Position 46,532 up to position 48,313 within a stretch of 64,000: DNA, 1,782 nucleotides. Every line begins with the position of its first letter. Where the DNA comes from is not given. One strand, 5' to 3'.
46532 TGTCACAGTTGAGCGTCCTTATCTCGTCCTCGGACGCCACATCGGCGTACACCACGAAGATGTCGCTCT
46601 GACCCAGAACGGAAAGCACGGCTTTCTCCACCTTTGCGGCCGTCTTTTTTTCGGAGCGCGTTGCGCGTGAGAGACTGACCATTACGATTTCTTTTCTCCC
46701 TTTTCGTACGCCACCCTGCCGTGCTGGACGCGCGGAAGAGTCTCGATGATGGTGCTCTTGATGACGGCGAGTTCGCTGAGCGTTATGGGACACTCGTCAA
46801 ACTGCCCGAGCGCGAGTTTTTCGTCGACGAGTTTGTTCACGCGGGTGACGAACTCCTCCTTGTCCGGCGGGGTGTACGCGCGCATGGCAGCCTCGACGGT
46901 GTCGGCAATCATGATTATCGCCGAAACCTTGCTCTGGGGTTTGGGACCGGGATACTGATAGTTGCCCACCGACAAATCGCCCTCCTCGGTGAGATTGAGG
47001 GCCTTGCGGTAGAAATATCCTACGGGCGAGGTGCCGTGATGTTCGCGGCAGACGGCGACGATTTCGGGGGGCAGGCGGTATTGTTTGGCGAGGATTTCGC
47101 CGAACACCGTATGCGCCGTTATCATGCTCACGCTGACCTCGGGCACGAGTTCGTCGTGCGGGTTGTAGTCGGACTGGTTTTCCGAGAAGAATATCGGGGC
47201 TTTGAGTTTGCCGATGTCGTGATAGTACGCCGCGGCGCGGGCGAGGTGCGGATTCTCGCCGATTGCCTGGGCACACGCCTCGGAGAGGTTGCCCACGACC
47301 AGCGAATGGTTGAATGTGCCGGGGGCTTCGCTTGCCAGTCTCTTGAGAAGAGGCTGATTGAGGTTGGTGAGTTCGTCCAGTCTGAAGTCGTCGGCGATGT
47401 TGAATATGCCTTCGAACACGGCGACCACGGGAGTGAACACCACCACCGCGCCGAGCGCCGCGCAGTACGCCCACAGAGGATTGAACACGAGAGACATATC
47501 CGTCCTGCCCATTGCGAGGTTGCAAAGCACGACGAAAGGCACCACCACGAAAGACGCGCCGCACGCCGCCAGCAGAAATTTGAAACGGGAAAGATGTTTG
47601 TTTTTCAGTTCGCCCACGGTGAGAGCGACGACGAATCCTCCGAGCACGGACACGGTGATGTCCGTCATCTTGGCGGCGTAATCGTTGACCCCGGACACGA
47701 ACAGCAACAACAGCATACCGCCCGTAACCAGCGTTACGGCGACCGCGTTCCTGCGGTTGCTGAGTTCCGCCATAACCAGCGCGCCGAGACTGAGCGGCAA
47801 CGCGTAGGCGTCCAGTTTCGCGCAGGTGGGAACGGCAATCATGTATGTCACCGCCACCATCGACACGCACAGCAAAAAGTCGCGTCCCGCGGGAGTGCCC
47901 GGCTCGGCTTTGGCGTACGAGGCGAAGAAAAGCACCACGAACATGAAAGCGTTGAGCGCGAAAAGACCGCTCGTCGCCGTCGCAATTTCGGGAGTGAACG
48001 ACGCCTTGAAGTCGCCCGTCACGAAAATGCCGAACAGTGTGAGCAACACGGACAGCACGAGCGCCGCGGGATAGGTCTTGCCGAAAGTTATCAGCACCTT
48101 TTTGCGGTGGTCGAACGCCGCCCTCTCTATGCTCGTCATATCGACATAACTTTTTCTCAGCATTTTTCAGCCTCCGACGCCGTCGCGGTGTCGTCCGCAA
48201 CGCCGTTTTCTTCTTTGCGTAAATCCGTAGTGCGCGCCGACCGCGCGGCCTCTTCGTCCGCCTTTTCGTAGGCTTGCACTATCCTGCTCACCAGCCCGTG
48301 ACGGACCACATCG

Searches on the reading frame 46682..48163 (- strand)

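Call 55: search_protein_families(library=pfam, proteins=[window:46682-48163:-], max_evalue=0.001)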
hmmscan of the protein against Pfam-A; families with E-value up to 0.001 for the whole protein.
window:46682-48163:- (493 aa): 2 families
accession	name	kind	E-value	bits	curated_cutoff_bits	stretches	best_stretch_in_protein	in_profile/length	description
PF01966.28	HD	-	3.7e-15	56.7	22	1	283-425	1-115/116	HD domain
PF08668.18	HDOD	-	0.00022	21.2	22.9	1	279-376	91-194/196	HDOD domain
